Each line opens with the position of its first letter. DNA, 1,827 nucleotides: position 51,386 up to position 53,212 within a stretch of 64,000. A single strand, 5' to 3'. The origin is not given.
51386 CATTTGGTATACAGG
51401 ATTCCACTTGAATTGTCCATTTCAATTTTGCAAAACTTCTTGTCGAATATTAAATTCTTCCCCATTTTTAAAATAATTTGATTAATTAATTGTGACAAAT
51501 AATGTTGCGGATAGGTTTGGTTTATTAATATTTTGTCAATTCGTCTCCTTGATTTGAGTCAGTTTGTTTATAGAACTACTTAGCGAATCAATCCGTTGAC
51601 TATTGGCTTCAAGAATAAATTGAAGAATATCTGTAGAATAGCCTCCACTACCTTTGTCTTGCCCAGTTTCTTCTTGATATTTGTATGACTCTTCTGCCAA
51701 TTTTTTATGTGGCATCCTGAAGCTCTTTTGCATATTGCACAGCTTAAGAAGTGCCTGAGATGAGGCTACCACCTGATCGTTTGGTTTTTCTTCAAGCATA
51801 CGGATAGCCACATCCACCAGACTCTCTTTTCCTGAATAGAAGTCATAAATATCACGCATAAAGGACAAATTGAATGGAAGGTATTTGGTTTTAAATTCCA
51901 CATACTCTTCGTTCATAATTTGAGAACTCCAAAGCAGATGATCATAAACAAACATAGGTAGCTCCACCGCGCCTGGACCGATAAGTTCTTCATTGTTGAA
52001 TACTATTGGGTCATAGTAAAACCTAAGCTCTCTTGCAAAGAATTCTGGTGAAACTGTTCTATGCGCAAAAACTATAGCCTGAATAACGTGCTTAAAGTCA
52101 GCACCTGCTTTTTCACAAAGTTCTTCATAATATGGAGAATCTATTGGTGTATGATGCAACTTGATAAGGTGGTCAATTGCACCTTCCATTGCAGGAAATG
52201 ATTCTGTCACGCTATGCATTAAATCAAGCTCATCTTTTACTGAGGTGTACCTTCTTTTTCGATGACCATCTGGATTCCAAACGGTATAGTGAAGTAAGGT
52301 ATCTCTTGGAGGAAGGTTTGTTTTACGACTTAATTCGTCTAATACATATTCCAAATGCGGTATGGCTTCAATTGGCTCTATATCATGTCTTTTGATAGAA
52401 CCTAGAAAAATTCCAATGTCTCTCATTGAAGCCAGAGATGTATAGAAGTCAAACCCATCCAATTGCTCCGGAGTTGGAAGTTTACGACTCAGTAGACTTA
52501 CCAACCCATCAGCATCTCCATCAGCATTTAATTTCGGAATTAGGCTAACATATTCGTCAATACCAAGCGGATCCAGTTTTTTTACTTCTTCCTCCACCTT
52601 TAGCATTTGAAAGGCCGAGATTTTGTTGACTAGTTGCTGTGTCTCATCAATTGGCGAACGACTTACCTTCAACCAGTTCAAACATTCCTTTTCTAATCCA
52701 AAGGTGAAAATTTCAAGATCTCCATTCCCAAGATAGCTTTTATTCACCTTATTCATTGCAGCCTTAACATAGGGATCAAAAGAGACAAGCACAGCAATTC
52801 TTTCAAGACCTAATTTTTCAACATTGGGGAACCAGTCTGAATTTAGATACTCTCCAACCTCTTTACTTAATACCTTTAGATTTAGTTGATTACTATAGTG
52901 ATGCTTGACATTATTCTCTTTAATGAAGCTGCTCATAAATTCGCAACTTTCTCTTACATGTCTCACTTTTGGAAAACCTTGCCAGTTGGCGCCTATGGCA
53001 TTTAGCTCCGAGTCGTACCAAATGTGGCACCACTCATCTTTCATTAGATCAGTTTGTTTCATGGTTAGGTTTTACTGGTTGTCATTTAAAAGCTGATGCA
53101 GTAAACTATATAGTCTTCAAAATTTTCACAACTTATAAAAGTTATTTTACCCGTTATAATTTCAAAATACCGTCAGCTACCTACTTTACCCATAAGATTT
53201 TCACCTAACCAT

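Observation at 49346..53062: PrnB-like haem enzyme in a non-pyrrolnitrin context: candidate undescribed tryptophan-rearranging three-gene unit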

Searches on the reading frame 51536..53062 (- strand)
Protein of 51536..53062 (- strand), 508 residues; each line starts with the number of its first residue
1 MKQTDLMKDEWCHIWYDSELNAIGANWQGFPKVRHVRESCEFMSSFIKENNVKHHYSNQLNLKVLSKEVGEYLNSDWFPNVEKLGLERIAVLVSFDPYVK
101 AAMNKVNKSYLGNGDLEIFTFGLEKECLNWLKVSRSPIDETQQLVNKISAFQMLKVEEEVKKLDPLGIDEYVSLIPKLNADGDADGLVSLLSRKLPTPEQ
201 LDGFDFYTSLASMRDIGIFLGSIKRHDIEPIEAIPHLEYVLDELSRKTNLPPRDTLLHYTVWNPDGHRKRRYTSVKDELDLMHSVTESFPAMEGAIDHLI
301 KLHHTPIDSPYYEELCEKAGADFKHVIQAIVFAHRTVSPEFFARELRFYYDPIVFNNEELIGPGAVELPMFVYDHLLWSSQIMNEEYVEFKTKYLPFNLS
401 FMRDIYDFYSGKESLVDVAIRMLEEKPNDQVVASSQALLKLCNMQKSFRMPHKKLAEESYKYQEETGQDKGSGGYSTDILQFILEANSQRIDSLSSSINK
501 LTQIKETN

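Call 3: search_protein_families(library=pfam, proteins=[window:51536-53062:-], max_evalue=1)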
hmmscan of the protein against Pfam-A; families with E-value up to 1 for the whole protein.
window:51536-53062:- (508 aa): 1 family
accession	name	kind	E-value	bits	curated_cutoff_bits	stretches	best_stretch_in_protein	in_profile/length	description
PF08933.16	PrnB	-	8.8e-49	166.7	27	1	204-492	65-367/387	Monodechloroaminopyrrolnitrin synthase PrnB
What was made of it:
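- On PrnB family (Pfam PF08933 / DUF1864): 166.7 bits against a cut-off of 27, E=8.8e-49, residues 204-492 (call 3)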

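Call 4: search_protein_families(library=ncbifam, proteins=[window:51536-53062:-], max_evalue=1)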
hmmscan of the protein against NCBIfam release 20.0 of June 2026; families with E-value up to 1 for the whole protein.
window:51536-53062:- (508 aa): 0 families

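Call 5: search_solved_structures(query=window:51536-53062:-, max_evalue=10, show_alignments=2)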
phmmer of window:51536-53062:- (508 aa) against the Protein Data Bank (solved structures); distinct sequences matched with E-value up to 10: 11.
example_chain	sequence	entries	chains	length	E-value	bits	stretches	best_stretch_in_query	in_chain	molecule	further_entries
2v7i_A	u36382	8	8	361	4.3e-73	250.2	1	159-484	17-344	PRNB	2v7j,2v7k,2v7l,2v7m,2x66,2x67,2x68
9dfg_A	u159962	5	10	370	1.4e-46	162.8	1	156-486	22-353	PrnB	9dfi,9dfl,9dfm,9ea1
7ehj_A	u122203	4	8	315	0.0081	18.4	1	124-252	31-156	Bifunctional methylenetetrahydrofolate dehydrogenase/cyclohydrolase, mitochondrial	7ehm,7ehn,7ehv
5tc4_A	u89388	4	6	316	0.0082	18.4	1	124-252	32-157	Bifunctional methylenetetrahydrofolate dehydrogenase/cyclohydrolase, mitochondrial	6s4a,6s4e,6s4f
9is9_A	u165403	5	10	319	0.0083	18.4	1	124-252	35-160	Bifunctional methylenetetrahydrofolate dehydrogenase/cyclohydrolase, mitochondrial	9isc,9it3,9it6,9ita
6jib_A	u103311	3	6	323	0.0085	18.3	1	124-252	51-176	Bifunctional methylenetetrahydrofolate dehydrogenase/cyclohydrolase, mitochondrial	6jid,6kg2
2nwb_A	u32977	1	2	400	0.013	17.7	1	202-354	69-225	Conserved domain protein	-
1zee_A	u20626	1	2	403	0.014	17.7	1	202-354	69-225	hypothetical protein SO4414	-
5m3c_A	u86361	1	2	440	0.068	15.4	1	158-211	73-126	Diguanylate cyclase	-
7ah0_A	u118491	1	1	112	0.33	13.1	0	428-466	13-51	4D2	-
8ccr_A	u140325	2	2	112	0.45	12.6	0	428-466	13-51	4D2 (mutant T19D)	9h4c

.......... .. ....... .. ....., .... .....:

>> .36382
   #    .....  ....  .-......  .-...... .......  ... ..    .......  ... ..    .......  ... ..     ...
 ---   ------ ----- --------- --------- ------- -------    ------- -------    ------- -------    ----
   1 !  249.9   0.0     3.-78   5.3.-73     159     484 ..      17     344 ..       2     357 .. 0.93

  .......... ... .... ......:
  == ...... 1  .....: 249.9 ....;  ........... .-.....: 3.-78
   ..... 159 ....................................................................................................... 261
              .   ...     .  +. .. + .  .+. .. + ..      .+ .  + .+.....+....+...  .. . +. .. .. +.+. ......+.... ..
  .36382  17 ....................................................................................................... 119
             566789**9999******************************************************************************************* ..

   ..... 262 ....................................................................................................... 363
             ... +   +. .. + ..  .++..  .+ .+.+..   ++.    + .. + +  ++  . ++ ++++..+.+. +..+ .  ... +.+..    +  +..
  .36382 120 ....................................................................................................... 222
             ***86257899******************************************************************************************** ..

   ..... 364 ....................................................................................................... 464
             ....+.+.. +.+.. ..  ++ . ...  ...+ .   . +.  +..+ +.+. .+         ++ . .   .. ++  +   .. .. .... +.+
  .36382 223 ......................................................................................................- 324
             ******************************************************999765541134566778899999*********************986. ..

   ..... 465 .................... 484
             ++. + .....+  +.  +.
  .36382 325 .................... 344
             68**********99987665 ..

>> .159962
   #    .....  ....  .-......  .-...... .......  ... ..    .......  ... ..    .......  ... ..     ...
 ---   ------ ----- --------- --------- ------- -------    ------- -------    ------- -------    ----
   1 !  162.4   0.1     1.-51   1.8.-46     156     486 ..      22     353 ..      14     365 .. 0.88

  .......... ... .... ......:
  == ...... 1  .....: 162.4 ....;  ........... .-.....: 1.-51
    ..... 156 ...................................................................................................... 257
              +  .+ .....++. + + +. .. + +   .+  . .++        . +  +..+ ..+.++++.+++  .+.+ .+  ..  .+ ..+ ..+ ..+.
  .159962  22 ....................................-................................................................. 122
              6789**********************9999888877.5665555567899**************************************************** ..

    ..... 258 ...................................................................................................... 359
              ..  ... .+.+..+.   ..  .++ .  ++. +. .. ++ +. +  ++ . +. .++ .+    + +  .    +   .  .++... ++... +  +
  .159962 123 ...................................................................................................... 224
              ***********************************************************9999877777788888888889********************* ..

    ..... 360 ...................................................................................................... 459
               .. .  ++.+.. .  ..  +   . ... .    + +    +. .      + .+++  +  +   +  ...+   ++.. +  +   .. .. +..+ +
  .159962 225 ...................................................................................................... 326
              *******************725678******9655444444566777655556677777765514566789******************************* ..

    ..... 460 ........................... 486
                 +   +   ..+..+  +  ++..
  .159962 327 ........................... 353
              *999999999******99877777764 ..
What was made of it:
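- Checked: PDB PrnB 2v7i matches residues 159-484 with E=4.3e-73 (call 5).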

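Call 6: find_encoding_contigs(protein=window:51536-53062:-, flank=10000, max_places=10)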
Protein window:51536-53062:- (508 aa): 1 contig read that carries it; 1 place shown.
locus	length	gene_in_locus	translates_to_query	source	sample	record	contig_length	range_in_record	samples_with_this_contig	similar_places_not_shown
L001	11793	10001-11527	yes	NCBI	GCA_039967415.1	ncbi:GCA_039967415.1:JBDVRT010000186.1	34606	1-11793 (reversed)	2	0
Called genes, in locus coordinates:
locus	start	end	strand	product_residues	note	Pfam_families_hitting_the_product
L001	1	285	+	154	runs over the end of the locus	-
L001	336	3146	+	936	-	PF02739:5_3_exonuc_N, PF01367:5_3_exonuc, PF01612:DNA_pol_A_exo1, PF22619:DNA_polI_exo1, PF00476:DNA_pol_A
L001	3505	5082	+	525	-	PF18962:Por_Secre_tail (weak)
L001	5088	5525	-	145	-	PF01894:YjbQ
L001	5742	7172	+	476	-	PF12833:HTH_18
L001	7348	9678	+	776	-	PF18962:Por_Secre_tail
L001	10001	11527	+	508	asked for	PF08933:PrnB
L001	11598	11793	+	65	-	?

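Call 7: find_homologous_proteins(query=window:51536-53062:-, max_evalue=0.001)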
Query window:51536-53062:- (508 aa): 234 proteins with E <= 0.001 among 7357 candidates; the best 120 are listed.
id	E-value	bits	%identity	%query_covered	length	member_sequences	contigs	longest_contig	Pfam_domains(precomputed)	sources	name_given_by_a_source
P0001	0.0e+0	1166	100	100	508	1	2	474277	PF08933.17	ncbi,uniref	ncbi:MAG: monodechloroaminopyrrolnitrin synthase PrnB family protein [Reichenbachiella sp.]|uniref:m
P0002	5.1e-287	971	81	100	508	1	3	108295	PF08933.17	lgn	-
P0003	2.7e-286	968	83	100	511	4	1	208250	PF08933.17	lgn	-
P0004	2.3e-268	909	75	100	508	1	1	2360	PF08933.17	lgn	-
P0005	4.3e-241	819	72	97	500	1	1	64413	PF08933.17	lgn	-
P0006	1.3e-210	719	62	100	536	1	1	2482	PF08933.17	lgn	-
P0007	8.0e-191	653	57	98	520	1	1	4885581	PF08933.17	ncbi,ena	-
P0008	1.1e-176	607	51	99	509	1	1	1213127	PF08933.17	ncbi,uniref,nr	ncbi:monodechloroaminopyrrolnitrin synthase PrnB family protein [Reichenbachiella versicolor]|uniref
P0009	4.5e-174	598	53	99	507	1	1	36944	PF08933.17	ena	-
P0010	5.7e-118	413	54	67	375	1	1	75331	PF08933.17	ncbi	-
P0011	6.3e-113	397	51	67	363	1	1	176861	PF08933.17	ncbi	-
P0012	1.1e-110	389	48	69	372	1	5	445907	PF08933.17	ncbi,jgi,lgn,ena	-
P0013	1.7e-110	388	51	71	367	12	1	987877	PF08933.17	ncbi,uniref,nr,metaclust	ncbi:sensor signal transduction histidine kinase [Sporocytophaga myxococcoides]|uniref:Sensor signal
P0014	2.1e-110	388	53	67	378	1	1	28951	PF08933.17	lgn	-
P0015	1.6e-107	379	49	67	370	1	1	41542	PF08933.17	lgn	-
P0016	2.3e-107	378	52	67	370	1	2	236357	PF08933.17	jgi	-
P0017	3.0e-107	378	52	67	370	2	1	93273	PF08933.17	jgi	jgi:monodechloroaminopyrrolnitrin synthase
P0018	8.9e-107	376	53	69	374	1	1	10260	PF08933.17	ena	-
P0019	4.5e-106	374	50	68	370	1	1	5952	PF08933.17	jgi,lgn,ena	-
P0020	5.7e-106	374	49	68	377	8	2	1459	PF08933.17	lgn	-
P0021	2.1e-105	372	49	67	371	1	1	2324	PF08933.17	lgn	-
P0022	6.3e-105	370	49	69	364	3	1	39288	PF08933.17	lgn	-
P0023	7.0e-105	370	49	69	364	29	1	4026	PF08933.17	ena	-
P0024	7.6e-104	367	49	71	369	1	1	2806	PF08933.17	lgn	-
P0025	1.9e-103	365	50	69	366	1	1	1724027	PF08933.17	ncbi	-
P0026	2.2e-103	365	49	68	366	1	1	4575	PF08933.17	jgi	jgi:hypothetical protein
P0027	2.0e-102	362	48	68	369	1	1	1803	PF08933.17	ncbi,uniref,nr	ncbi:DUF1864 family protein [Fulvivirga sp. RKSG066]|uniref:monodechloroaminopyrrolnitrin synthase P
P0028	2.2e-102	362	48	69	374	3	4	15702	PF08933.17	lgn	-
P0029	2.7e-102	361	49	69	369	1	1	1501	PF08933.17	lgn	-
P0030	1.5e-101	359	50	67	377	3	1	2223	PF08933.17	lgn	-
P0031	2.1e-101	358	49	68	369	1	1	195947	PF08933.17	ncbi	ncbi:MAG: monodechloroaminopyrrolnitrin synthase PrnB family protein [Fulvivirga sp.]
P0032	3.4e-101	358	47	71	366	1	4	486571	PF08933.17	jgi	jgi:monodechloroaminopyrrolnitrin synthase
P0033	4.5e-101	357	47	68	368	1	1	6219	PF08933.17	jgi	jgi:monodechloroaminopyrrolnitrin synthase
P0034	1.7e-100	356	48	67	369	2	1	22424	PF08933.17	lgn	-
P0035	1.2e-99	353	48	69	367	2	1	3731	PF08933.17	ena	-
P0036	1.3e-99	353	46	70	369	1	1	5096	PF08933.17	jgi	jgi:hypothetical protein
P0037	1.4e-99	352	48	67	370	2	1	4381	PF08933.17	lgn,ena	-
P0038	2.1e-99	352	47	68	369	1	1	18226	PF08933.17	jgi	jgi:monodechloroaminopyrrolnitrin synthase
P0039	2.6e-99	352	47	69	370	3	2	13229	PF08933.17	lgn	-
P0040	3.3e-99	351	47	69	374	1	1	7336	PF08933.17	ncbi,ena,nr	ncbi:MAG TPA: monodechloroaminopyrrolnitrin synthase PrnB family protein [Chryseosolibacter sp.]|nr:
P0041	4.4e-99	351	48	69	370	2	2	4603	PF08933.17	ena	-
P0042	6.8e-99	350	46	69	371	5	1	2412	PF08933.17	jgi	jgi:hypothetical protein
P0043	3.2e-98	348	47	66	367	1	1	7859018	PF08933.17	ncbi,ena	-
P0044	1.1e-97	346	46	70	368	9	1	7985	PF08933.17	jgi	jgi:monodechloroaminopyrrolnitrin synthase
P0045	1.2e-97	346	48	67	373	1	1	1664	PF08933.17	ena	-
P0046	1.4e-97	346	48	67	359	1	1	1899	PF08933.17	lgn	-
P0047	1.5e-97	346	46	70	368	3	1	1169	PF08933.17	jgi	jgi:monodechloroaminopyrrolnitrin synthase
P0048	1.7e-97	346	49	66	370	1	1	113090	PF08933.17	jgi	jgi:monodechloroaminopyrrolnitrin synthase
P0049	1.8e-97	346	46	70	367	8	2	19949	PF08933.17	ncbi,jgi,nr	ncbi:MAG TPA: monodechloroaminopyrrolnitrin synthase PrnB family protein [Cyclobacteriaceae bacteriu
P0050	2.0e-97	345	48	68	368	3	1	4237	PF08933.17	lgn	-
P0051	4.5e-97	344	46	69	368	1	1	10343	PF08933.17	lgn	-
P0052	7.4e-97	344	47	68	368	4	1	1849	PF08933.17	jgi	jgi:monodechloroaminopyrrolnitrin synthase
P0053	9.2e-97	343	47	68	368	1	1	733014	PF08933.17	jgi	jgi:monodechloroaminopyrrolnitrin synthase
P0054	1.1e-96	343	45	70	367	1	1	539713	PF08933.17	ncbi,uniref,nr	ncbi:monodechloroaminopyrrolnitrin synthase PrnB family protein [Rapidithrix thailandica]|uniref:Mar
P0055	2.6e-96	342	47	68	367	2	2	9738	PF08933.17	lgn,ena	-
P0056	3.1e-96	341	47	68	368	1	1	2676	PF08933.17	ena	-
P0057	3.2e-96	341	46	66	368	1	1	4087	PF08933.17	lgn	-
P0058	5.6e-96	341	46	68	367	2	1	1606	PF08933.17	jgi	-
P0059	6.3e-96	340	48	69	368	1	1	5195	PF08933.17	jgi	jgi:monodechloroaminopyrrolnitrin synthase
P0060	1.1e-95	340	46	69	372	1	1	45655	PF08933.17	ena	-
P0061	2.1e-95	339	48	67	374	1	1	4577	PF08933.17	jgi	jgi:monodechloroaminopyrrolnitrin synthase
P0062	2.1e-95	339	46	68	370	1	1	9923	PF08933.17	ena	-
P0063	2.8e-95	338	48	67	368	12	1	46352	PF08933.17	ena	-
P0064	3.4e-95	338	47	67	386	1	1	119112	PF08933.17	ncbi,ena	-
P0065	4.1e-95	338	49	67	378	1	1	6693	PF08933.17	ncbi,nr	ncbi:MAG: DUF1864 family protein [Verrucomicrobia bacterium]|nr:DUF1864 family protein [Cytophagales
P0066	4.4e-95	338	47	67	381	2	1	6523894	PF08933.17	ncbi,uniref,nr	ncbi:monodechloroaminopyrrolnitrin synthase PrnB family protein [Fulvivirga ligni]|uniref:monodechlo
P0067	4.5e-95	338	46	71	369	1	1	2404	PF08933.17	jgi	jgi:hypothetical protein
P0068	4.6e-95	338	44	71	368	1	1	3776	PF08933.17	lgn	-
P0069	1.5e-94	336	49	66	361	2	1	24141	PF08933.17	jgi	jgi:hypothetical protein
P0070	1.6e-94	336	44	71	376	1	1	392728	PF08933.17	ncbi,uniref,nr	ncbi:monodechloroaminopyrrolnitrin synthase PrnB family protein [Fulvivirga sediminis]|uniref:DUF186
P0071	1.6e-94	336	49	64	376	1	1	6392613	PF08933.17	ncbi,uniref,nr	ncbi:DUF1864 family protein [Fulvivirga maritima]|uniref:monodechloroaminopyrrolnitrin synthase PrnB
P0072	2.0e-94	336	47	68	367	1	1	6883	PF08933.17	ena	-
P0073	2.3e-94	335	46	67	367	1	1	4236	PF08933.17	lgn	-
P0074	2.9e-94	335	46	68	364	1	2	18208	PF08933.17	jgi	jgi:monodechloroaminopyrrolnitrin synthase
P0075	4.0e-94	334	46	68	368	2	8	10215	PF08933.17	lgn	-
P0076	5.0e-94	334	45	70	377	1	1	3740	PF08933.17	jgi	jgi:monodechloroaminopyrrolnitrin synthase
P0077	5.2e-94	334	46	69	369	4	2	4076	PF08933.17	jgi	jgi:monodechloroaminopyrrolnitrin synthase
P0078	8.8e-94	333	46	68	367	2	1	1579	PF08933.17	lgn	-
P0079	9.2e-94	333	45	68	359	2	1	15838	PF08933.17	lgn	-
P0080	1.7e-93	332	45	70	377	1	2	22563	PF08933.17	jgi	jgi:monodechloroaminopyrrolnitrin synthase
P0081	3.2e-93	332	46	70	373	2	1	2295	PF08933.17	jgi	jgi:monodechloroaminopyrrolnitrin synthase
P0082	3.4e-93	331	47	67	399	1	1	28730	PF08933.17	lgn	-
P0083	4.8e-93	331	48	68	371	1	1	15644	PF08933.17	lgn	-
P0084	5.6e-93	331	47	67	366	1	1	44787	PF08933.17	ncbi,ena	-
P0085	8.8e-93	330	44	70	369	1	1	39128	PF08933.17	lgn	-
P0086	1.3e-92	330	45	69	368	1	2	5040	PF08933.17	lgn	-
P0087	1.5e-92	329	46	67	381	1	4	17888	PF08933.17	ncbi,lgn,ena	-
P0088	1.9e-92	329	47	67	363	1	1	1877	PF08933.17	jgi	jgi:monodechloroaminopyrrolnitrin synthase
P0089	1.9e-92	329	45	69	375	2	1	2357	PF08933.17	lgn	-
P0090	2.4e-92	329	47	67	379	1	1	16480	PF08933.17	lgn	-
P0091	2.5e-92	329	47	68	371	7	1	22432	PF08933.17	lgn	-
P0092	2.7e-92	328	46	68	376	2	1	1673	PF08933.17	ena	-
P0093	4.4e-92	328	44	68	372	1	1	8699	PF08933.17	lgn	-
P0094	4.7e-92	328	45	71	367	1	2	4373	PF08933.17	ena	-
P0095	5.0e-92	328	46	68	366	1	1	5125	PF08933.17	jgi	jgi:monodechloroaminopyrrolnitrin synthase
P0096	6.3e-92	327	45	68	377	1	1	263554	PF08933.17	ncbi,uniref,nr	ncbi:monodechloroaminopyrrolnitrin synthase PrnB family protein [Pseudochryseolinea flava]|uniref:Mo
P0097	7.4e-92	327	45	68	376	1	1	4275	PF08933.17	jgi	jgi:hypothetical protein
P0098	8.8e-92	327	45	69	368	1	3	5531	PF08933.17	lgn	-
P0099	1.1e-91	326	46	67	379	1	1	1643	PF08933.17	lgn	-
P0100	1.2e-91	326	47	67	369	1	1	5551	PF08933.17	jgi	jgi:hypothetical protein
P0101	1.7e-91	326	45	69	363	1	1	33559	PF08933.17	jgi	jgi:monodechloroaminopyrrolnitrin synthase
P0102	2.1e-91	326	44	70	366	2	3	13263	PF08933.17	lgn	-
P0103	2.7e-91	325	44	69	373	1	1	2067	PF08933.17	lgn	-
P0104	4.2e-91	325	47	68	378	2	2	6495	PF08933.17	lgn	-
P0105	5.0e-91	324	47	69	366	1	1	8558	PF08933.17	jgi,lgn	jgi:monodechloroaminopyrrolnitrin synthase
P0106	5.0e-91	324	45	69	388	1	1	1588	PF08933.17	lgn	-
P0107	5.5e-91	324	46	67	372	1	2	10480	PF08933.17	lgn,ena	-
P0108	6.2e-91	324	43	72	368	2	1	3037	PF08933.17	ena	-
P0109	8.1e-91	324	46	67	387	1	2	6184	PF08933.17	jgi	jgi:monodechloroaminopyrrolnitrin synthase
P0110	8.5e-91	324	44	67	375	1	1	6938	PF08933.17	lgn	-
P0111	9.9e-91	323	44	68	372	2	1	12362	PF08933.17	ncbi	-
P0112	1.3e-90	323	45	69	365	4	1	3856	PF08933.17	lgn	-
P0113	2.0e-90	322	49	64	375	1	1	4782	PF08933.17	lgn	-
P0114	2.8e-90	322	44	68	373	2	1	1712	PF08933.17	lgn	-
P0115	3.6e-90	321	43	69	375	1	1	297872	PF08933.17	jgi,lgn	jgi:hypothetical protein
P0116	3.6e-90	321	44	67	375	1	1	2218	PF08933.17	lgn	-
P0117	4.5e-90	321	46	67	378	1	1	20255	PF08933.17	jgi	jgi:hypothetical protein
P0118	7.1e-90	320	45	69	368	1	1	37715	PF08933.17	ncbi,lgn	-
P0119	9.9e-90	320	45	68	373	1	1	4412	PF08933.17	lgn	-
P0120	1.0e-89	320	45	68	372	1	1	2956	PF08933.17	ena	-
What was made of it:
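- Checked: Pfam PF08933 PrnB (the family some sources still call DUF1864, call 7) matches residues 204-492 with E=8.8e-49 (call 3). Dozens are annotated in Cytophagales (call 7), and a Flavobacteriales homologue has crystal structures 9DFG etc.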

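Call 9: find_related_loci(query=window:51536-53062:-, collection=genome_contigs, flank=8000)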
Query window:51536-53062:- (508 aa) in genome_contigs; peptide patterns used: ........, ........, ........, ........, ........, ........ (x = any residue, [..] = any of these).
59 stretches matched a pattern; 1 encode a relative of the query (tblastn E <= 1e-3); 1 distinct loci.
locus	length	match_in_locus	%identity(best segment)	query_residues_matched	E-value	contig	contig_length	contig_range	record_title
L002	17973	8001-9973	83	1-508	0e+0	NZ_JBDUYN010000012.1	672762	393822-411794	MAG: Reichenbachiella sp. isolate CB.61.F.B1_116_15 CB_61_F_B1_116_15_000000000012, whole genome shotgun sequence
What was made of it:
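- Tried and rejected: Single-protein genome scan (call 9).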

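Call 18: find_encoding_contigs(protein=P0008, flank=8000, max_places=3)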
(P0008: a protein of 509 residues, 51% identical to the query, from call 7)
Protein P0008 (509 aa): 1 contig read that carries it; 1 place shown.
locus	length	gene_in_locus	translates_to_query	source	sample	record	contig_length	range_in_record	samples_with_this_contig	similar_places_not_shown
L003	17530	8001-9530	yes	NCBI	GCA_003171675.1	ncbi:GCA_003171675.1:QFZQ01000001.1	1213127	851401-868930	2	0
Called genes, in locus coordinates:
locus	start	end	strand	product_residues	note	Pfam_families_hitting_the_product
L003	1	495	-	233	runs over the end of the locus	PF13386:DsbD_2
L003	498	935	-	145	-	PF05751:FixH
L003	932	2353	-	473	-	PF12801:Fer4_5, PF13484:Fer4_16 (faint), PF12838:Fer4_7 (weak), PF13183:Fer4_8 (faint), PF13187:Fer4_9 (weak), PF13534:Fer4_17 (weak), PF13746:Fer4_18, PF11614:FixG_C, +1 more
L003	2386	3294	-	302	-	PF14715:FixP_N, PF00034:Cytochrom_C (weak), PF13442:Cytochrome_CBB3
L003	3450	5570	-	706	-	PF00115:COX1, PF02433:FixO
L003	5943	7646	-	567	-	PF00672:HAMP (faint), PF18947:HAMP_2, PF00015:MCPsignal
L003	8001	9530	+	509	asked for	PF08933:PrnB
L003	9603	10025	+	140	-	-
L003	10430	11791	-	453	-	PF04055:Radical_SAM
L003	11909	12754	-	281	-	PF00582:Usp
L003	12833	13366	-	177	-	PF00015:MCPsignal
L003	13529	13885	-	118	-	-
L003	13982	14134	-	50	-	PF03597:FixS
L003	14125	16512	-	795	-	PF12156:ATPase-cat_bd, PF00122:E1-E2_ATPase, PF00702:Hydrolase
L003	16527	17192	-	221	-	PF00582:Usp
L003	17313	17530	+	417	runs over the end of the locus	PF00989:PAS (weak), PF08448:PAS_4 (weak), PF13426:PAS_9, PF00512:HisKA, PF02518:HATPase_c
